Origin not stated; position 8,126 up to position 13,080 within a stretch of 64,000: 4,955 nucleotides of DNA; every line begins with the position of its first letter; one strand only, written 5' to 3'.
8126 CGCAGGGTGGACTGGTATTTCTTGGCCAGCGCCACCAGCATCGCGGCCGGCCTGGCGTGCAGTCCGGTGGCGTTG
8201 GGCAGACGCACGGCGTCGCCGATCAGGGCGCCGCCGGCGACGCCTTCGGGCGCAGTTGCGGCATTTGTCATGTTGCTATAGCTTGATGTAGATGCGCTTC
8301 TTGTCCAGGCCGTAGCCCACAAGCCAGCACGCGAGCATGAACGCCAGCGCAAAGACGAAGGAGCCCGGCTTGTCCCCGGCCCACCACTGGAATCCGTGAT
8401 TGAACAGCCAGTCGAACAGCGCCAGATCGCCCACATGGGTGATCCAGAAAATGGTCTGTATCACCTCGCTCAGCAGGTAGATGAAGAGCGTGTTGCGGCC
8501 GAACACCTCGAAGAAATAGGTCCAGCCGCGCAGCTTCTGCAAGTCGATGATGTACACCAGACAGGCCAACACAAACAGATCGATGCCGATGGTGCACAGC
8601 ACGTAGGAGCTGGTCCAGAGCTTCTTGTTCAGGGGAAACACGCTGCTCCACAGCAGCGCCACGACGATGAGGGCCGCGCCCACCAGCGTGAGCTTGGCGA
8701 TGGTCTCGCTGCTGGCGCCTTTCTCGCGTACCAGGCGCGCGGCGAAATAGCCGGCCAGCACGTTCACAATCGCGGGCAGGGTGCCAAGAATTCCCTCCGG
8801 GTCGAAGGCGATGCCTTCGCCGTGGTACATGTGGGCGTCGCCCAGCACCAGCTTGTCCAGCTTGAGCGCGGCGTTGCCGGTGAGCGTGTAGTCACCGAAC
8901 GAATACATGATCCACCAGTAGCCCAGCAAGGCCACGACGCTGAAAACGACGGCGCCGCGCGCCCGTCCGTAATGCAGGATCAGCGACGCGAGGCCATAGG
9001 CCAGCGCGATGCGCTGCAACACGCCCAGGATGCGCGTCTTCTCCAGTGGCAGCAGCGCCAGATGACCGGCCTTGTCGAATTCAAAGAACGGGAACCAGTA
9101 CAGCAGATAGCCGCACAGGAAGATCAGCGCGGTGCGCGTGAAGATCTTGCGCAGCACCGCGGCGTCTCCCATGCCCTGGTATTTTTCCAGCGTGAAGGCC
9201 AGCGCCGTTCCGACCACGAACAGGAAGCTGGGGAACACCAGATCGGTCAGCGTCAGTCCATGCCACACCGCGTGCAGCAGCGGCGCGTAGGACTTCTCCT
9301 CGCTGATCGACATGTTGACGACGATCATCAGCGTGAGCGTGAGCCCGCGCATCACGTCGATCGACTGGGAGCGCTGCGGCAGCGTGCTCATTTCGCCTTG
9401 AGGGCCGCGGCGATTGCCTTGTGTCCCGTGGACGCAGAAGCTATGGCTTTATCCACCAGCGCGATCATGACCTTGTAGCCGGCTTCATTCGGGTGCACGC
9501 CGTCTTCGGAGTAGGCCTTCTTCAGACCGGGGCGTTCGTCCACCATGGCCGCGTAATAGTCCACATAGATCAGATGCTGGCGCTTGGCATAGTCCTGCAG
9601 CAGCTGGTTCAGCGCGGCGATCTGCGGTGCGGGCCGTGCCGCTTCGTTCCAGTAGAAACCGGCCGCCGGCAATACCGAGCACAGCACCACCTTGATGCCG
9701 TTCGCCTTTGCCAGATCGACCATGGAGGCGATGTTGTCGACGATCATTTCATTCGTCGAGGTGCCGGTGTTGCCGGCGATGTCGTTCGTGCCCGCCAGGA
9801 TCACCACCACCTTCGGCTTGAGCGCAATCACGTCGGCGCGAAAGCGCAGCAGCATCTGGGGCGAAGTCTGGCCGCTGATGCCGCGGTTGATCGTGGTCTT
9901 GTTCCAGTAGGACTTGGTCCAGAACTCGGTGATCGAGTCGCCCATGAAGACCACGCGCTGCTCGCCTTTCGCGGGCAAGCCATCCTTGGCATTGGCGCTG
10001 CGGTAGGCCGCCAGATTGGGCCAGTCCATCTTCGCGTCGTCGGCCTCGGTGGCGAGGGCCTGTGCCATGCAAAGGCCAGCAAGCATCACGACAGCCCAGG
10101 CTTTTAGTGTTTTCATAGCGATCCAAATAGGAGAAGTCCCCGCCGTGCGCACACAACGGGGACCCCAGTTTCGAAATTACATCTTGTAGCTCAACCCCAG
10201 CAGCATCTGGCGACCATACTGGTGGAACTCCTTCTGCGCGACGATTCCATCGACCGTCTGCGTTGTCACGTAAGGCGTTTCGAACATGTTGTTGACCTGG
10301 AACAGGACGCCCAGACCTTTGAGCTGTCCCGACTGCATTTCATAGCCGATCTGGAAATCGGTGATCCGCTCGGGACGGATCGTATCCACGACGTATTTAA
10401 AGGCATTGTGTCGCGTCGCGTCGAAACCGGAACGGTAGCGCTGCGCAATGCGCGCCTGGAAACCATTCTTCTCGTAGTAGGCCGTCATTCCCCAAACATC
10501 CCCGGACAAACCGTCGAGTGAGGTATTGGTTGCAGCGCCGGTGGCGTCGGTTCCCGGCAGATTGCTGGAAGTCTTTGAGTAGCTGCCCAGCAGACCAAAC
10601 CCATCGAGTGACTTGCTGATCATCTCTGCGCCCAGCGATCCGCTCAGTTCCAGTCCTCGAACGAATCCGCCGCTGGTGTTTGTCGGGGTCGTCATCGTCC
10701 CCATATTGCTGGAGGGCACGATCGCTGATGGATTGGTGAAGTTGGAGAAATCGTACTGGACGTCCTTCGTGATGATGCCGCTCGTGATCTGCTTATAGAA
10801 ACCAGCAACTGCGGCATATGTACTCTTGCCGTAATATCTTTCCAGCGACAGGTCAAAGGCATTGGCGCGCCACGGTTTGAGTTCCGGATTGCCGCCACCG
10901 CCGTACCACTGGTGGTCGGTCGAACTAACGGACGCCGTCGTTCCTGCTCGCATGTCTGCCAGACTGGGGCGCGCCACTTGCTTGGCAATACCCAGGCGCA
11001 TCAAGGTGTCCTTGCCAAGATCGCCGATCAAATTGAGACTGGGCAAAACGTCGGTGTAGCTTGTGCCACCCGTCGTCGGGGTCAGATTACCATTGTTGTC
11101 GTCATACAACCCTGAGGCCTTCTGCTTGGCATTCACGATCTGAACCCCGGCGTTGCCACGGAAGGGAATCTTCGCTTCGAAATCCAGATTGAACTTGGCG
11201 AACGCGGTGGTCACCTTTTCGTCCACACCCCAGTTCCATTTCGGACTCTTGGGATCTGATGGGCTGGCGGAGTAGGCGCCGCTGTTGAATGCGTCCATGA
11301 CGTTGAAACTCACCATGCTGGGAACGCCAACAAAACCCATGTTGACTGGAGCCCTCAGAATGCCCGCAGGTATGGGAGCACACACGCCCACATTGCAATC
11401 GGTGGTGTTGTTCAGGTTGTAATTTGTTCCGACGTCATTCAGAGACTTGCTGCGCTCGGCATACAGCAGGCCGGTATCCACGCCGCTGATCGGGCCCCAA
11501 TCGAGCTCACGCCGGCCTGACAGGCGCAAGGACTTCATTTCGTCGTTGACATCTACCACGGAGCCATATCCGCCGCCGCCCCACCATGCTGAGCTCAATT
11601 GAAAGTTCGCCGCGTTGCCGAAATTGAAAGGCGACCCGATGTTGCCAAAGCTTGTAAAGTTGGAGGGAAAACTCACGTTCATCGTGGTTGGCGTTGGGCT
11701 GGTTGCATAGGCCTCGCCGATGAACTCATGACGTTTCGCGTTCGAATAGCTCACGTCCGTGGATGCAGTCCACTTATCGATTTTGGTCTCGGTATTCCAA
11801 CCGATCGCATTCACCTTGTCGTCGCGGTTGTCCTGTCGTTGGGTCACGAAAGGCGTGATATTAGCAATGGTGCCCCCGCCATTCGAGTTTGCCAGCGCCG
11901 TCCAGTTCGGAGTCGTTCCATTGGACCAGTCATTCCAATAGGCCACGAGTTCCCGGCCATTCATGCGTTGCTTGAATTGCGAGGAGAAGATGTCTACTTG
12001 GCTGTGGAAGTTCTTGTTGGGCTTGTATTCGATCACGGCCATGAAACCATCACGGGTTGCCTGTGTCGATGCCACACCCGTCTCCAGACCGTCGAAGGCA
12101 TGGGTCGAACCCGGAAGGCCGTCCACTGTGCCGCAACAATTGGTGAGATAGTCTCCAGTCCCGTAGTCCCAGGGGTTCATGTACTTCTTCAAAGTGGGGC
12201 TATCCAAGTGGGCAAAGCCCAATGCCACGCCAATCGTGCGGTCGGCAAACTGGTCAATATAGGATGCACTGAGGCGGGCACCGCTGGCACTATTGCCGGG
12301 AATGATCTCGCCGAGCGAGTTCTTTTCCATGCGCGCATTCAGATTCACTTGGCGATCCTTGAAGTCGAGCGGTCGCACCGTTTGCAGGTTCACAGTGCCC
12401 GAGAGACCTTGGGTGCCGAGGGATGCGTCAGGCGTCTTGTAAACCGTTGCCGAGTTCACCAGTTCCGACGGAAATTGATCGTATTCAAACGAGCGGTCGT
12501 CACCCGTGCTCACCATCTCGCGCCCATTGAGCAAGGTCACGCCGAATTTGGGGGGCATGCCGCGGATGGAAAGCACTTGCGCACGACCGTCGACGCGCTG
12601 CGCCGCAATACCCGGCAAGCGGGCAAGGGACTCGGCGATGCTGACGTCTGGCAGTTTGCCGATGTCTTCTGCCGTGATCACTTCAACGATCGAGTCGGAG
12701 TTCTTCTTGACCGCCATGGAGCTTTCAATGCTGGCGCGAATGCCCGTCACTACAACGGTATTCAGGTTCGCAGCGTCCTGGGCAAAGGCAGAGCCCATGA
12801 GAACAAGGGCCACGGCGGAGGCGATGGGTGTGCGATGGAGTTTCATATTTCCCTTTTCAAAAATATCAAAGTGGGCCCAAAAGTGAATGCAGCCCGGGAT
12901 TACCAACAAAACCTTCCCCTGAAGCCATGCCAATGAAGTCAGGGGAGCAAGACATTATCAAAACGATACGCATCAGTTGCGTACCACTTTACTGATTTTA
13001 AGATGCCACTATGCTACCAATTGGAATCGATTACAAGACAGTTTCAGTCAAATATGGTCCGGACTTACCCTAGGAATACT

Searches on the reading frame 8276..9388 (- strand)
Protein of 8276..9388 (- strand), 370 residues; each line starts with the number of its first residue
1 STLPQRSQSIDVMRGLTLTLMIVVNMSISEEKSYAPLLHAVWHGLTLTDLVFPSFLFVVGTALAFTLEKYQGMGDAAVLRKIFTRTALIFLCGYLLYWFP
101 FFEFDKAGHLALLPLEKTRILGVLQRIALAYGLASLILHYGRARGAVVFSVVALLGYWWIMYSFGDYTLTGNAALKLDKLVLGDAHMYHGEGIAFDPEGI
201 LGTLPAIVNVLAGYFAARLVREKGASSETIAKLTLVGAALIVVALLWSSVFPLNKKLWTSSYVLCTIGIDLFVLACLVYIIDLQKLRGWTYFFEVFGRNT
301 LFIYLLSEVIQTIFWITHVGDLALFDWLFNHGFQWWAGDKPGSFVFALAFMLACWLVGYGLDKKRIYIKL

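Call 71: search_protein_families(library=pfam, proteins=[window:8276-9388:-], max_evalue=0.01)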
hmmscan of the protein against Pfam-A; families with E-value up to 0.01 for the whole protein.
window:8276-9388:- (370 aa): 1 family
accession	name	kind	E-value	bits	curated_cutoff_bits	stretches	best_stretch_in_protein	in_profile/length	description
PF01757.29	Acyl_transf_3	-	1.4e-05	24.7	31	1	9-357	3-323/326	Acyltransferase domain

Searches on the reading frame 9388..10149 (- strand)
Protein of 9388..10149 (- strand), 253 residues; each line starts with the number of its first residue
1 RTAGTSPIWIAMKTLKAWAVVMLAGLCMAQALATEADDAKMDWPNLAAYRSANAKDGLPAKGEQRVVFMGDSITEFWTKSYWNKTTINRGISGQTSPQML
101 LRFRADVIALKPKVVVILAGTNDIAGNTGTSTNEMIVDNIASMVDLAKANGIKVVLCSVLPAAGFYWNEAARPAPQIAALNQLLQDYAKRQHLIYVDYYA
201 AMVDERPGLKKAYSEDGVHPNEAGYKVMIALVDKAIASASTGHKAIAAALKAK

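Call 71: search_protein_families(library=pfam, proteins=[window:9388-10149:-], max_evalue=0.01)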
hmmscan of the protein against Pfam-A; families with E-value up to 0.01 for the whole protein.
window:9388-10149:- (253 aa): 3 families
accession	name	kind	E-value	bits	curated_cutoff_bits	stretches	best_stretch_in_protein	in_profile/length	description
PF13472.12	Lipase_GDSL_2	-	2.6e-32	113.2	32.9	1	68-227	1-178/178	GDSL-like Lipase/Acylhydrolase family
PF00657.28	Lipase_GDSL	-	2.3e-17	64.3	23.6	1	82-230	41-206/208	GDSL-like Lipase/Acylhydrolase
PF04311.20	DUF459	-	0.00016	21.5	27.2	1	109-232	57-194/197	Protein of unknown function (DUF459)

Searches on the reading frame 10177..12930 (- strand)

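Call 71: search_protein_families(library=pfam, proteins=[window:10177-12930:-], max_evalue=0.01)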
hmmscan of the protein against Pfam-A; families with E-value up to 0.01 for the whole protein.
window:10177-12930:- (917 aa): 1 family
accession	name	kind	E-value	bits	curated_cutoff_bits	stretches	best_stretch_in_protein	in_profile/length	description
PF07715.20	Plug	-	3.1e-15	57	23.9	1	75-178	2-106/107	TonB-dependent Receptor Plug Domain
